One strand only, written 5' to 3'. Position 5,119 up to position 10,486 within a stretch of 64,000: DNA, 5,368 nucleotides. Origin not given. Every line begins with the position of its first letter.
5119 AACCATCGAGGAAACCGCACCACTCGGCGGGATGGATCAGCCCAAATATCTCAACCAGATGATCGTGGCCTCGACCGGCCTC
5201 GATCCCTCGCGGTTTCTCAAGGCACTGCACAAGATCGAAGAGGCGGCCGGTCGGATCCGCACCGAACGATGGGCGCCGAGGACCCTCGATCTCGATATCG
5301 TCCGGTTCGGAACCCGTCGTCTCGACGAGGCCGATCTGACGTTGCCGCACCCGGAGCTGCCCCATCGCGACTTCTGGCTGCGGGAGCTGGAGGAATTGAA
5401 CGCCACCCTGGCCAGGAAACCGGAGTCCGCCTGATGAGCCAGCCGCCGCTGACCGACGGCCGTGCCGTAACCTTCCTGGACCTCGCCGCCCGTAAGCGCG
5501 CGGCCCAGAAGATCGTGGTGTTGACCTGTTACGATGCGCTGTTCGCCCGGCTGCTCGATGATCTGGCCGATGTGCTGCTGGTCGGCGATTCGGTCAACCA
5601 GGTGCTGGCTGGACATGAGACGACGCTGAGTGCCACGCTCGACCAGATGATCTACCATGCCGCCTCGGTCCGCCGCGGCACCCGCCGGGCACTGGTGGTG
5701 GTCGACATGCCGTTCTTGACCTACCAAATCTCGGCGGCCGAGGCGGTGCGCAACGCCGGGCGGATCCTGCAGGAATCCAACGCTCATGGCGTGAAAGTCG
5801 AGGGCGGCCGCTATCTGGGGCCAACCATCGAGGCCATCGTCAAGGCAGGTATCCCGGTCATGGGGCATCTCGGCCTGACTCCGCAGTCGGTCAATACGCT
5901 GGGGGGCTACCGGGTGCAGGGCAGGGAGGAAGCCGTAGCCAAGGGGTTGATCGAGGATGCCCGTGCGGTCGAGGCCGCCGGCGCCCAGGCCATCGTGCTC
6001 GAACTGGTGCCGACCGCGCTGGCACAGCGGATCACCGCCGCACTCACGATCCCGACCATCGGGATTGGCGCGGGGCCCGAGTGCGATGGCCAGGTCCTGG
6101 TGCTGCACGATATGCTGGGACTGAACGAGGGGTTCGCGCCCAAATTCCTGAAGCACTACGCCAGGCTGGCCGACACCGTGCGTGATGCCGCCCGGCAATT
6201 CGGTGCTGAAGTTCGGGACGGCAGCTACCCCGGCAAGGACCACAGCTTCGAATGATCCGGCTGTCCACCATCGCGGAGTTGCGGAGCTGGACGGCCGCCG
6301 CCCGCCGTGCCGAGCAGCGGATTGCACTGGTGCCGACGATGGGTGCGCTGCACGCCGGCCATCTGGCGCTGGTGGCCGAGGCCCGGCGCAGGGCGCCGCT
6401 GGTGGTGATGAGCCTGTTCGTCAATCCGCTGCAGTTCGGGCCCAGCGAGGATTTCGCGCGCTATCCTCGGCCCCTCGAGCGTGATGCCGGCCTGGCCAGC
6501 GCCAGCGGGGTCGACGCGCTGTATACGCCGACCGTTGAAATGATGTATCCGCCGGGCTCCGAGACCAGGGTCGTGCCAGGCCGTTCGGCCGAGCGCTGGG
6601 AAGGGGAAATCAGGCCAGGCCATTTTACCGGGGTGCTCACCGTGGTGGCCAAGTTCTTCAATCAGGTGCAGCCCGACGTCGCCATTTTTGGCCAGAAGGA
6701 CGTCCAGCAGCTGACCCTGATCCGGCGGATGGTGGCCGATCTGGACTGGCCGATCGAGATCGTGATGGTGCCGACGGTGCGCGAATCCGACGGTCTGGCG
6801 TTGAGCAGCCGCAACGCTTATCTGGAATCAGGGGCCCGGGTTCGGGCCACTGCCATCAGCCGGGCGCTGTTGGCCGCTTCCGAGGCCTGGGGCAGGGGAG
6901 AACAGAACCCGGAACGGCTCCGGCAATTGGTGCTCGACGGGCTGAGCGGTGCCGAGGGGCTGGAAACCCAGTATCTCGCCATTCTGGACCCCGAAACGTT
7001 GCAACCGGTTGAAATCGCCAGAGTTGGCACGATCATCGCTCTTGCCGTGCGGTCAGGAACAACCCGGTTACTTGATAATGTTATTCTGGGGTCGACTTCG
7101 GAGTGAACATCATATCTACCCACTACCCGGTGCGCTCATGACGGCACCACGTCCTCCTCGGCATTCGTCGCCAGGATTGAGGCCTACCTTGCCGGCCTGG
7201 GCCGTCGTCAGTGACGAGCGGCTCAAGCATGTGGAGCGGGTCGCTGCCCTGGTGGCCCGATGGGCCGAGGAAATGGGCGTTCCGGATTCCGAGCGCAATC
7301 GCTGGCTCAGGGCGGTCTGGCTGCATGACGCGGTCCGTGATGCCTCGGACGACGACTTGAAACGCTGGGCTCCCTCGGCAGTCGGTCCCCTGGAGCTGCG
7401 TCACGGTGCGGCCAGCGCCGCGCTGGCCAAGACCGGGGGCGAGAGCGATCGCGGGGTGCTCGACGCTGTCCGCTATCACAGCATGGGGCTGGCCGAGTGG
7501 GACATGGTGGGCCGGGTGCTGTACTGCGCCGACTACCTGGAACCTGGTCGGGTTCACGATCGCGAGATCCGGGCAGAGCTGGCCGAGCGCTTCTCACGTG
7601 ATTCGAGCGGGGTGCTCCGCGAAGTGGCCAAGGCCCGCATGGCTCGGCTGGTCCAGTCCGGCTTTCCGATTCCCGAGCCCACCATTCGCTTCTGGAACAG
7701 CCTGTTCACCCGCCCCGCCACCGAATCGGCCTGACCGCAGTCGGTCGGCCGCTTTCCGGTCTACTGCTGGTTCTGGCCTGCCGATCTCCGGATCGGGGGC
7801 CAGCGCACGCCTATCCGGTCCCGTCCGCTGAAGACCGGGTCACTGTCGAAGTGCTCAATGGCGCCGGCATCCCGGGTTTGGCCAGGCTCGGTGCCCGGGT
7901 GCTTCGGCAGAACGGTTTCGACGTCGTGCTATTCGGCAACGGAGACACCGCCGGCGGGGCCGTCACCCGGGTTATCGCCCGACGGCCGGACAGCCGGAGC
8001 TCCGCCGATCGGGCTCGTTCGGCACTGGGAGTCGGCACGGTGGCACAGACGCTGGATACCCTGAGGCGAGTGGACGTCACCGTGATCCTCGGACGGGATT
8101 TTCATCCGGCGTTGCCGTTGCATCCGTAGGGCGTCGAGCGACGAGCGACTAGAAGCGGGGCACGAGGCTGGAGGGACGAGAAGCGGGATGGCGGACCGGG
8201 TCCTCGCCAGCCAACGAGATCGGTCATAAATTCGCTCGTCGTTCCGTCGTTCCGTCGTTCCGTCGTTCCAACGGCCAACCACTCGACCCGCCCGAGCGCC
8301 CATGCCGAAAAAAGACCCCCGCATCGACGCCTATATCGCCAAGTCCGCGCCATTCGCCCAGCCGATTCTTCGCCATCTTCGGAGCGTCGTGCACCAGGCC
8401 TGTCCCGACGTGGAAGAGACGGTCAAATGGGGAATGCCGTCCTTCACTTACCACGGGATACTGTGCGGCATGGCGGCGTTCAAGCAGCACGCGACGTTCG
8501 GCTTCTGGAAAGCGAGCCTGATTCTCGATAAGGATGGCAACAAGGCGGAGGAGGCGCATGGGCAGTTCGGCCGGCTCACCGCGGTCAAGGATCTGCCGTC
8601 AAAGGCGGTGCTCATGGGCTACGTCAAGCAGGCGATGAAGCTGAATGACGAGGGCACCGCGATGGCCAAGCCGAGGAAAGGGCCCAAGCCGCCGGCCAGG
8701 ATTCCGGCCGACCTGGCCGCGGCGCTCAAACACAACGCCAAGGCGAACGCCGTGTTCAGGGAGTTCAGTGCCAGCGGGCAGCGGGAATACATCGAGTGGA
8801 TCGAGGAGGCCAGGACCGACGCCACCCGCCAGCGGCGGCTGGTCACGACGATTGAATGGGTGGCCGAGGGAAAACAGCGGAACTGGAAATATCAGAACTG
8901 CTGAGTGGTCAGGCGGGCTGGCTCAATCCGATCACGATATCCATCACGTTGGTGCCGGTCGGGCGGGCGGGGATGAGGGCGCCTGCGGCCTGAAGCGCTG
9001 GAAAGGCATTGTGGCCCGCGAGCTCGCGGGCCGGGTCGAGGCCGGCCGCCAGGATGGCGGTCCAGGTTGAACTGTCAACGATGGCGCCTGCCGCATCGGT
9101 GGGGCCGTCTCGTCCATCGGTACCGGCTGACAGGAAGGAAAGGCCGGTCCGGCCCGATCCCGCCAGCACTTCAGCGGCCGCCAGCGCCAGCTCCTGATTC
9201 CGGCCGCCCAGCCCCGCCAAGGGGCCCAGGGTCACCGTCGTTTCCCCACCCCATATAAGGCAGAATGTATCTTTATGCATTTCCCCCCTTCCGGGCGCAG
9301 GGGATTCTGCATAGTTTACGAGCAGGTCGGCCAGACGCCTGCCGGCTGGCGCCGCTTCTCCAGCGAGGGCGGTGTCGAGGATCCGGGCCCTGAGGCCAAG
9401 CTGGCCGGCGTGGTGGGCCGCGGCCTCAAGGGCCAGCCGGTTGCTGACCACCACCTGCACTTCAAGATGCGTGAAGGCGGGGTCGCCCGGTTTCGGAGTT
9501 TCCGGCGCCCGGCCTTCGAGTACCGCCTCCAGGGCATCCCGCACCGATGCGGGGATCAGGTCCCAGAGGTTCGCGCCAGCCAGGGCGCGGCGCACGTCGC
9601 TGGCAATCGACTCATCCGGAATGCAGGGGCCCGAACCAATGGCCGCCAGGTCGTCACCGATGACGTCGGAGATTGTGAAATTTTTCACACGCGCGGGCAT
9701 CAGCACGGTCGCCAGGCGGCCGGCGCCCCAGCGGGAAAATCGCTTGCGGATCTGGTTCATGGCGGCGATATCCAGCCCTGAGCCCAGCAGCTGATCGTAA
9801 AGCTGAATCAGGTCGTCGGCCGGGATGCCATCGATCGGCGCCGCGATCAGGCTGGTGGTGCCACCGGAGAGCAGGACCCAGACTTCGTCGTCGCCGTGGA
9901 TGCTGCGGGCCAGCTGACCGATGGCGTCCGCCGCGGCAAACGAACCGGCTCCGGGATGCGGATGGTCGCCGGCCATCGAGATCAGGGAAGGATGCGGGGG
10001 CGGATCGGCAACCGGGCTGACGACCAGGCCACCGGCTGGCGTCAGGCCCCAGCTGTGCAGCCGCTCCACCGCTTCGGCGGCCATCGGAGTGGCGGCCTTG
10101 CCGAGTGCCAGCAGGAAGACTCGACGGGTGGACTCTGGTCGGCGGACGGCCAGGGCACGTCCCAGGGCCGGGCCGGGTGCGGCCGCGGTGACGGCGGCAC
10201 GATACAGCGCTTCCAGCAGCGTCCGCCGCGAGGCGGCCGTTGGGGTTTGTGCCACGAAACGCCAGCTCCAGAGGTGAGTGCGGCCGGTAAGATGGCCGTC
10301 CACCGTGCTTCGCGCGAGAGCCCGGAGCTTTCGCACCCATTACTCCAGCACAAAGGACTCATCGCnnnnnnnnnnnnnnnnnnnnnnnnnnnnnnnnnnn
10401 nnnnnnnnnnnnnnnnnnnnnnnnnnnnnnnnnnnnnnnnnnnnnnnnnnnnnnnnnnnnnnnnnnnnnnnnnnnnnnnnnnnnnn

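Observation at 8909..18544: All dedicated serine-cycle enzymes in one divergent cluster, in a genome that does not look proteobacterial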

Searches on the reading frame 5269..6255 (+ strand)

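Call 7: search_protein_families(library=pfam, proteins=[window:5269-6255:+])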
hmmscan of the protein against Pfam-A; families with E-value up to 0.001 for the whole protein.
window:5269-6255:+ (328 aa): 1 family
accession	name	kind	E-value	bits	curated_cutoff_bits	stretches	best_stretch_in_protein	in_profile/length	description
PF02548.21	Pantoate_transf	-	1.1e-108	363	28.7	1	67-322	2-258/259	Ketopantoate hydroxymethyltransferase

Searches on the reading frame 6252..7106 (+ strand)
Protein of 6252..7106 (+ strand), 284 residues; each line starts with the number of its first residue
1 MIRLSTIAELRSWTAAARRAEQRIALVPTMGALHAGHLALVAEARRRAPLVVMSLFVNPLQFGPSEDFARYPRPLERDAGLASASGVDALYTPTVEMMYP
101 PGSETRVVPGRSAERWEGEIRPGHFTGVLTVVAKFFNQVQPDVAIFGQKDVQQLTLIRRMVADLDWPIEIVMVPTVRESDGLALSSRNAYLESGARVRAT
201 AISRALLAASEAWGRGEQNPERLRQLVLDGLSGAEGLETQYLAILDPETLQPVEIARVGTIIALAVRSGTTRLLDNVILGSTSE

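Call 7: search_protein_families(library=pfam, proteins=[window:6252-7106:+])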
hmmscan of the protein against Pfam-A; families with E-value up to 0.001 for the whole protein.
window:6252-7106:+ (284 aa): 1 family
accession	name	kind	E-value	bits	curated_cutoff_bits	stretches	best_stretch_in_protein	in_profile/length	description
PF02569.21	Pantoate_ligase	-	1.6e-97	326.3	20.7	1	5-278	4-268/268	Pantoate-beta-alanine ligase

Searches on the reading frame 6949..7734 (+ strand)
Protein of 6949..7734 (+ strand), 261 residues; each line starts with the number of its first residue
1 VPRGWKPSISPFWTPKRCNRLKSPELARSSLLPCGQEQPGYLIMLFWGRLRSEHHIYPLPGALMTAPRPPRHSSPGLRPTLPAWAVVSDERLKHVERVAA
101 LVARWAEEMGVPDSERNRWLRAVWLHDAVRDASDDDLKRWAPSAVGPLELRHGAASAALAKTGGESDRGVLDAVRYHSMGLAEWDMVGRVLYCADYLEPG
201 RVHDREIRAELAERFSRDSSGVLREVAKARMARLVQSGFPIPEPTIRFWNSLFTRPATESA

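Call 7: search_protein_families(library=pfam, proteins=[window:6949-7734:+])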
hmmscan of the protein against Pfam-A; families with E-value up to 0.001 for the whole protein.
window:6949-7734:+ (261 aa): 1 family
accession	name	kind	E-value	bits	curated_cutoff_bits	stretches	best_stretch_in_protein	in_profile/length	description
PF01966.28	HD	-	5.8e-08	33.5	22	1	91-198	1-114/116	HD domain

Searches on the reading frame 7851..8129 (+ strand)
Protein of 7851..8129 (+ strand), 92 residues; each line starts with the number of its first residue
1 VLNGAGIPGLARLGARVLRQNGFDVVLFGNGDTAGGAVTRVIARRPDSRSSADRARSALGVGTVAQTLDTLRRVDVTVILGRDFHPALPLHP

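Call 59: search_protein_families(library=pfam, proteins=[window:7851-8129:+], max_evalue=0.01)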
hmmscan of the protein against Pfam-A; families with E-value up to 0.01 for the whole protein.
window:7851-8129:+ (92 aa): 2 families
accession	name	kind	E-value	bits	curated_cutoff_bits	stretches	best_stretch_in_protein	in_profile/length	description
PF13399.11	LytR_C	-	4.8e-12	47.1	22.2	1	2-84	7-86/86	LytR cell envelope-related transcriptional attenuator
PF13450.12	NAD_binding_8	-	0.0089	16.7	21.9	0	4-40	3-37/68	NAD(P)-binding Rossmann-like domain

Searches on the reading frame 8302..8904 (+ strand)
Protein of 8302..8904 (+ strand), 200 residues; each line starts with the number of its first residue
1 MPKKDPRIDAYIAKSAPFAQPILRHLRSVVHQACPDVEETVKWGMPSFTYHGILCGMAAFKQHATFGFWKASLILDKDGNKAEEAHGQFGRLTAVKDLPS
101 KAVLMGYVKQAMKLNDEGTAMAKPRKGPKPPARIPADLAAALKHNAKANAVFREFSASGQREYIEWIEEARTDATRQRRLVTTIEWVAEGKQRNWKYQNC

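Call 7: search_protein_families(library=pfam, proteins=[window:8302-8904:+])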
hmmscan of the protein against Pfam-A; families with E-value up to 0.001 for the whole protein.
window:8302-8904:+ (200 aa): 3 families
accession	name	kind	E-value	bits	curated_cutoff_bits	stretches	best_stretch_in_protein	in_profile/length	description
PF13376.11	OmdA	-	6.6e-19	68.1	25.6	1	133-190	3-60/60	Bacteriocin-protection, YdeI or OmpD-Associated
PF08818.16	DUF1801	-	1e-16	61.5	27.2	1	20-112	2-85/85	Domain of unknown function (DU1801)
PF18899.5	DUF5655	-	1.6e-11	44.6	24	1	8-115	1-109/109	Domain of unknown function (DUF5655)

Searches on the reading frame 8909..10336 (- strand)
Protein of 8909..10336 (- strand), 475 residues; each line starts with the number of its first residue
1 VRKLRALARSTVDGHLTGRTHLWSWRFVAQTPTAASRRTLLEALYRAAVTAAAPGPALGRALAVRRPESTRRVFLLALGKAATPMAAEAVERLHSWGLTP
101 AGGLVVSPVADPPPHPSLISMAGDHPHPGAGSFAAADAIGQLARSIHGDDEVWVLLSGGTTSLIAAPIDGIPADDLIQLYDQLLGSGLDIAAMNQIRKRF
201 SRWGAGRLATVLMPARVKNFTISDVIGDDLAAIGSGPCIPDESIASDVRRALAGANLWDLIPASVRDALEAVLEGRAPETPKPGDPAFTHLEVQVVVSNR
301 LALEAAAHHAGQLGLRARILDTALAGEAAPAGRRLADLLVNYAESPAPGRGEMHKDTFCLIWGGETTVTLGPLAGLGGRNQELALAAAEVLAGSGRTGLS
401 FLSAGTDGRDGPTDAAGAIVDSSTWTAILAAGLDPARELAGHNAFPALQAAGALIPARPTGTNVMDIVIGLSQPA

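Call 3: search_protein_families(library=ncbifam, proteins=[window:8909-10336:-])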
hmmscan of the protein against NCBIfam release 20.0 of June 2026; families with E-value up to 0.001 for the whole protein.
window:8909-10336:- (475 aa): 2 families
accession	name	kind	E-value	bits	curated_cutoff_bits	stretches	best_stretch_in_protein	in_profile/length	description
NF041176.1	GlyK_Thmprot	equivalog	6e-47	160.8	550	1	70-469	34-393/397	glycerate 2-kinase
NF040791.1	gly_kin_Thpl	equivalog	1.3e-45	156.4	670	1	36-470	13-410/410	glycerate 2-kinase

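Call 4: search_protein_families(library=pfam, proteins=[window:8909-10336:-])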
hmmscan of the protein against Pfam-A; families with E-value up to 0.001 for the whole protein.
window:8909-10336:- (475 aa): 2 families
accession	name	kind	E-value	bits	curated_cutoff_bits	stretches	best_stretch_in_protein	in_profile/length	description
PF13660.11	DUF4147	-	7.4e-57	192.9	23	1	41-270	2-234/234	Domain of unknown function (DUF4147)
PF05161.18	MOFRL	-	2.1e-33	115.1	28.3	1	359-466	2-106/106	MOFRL family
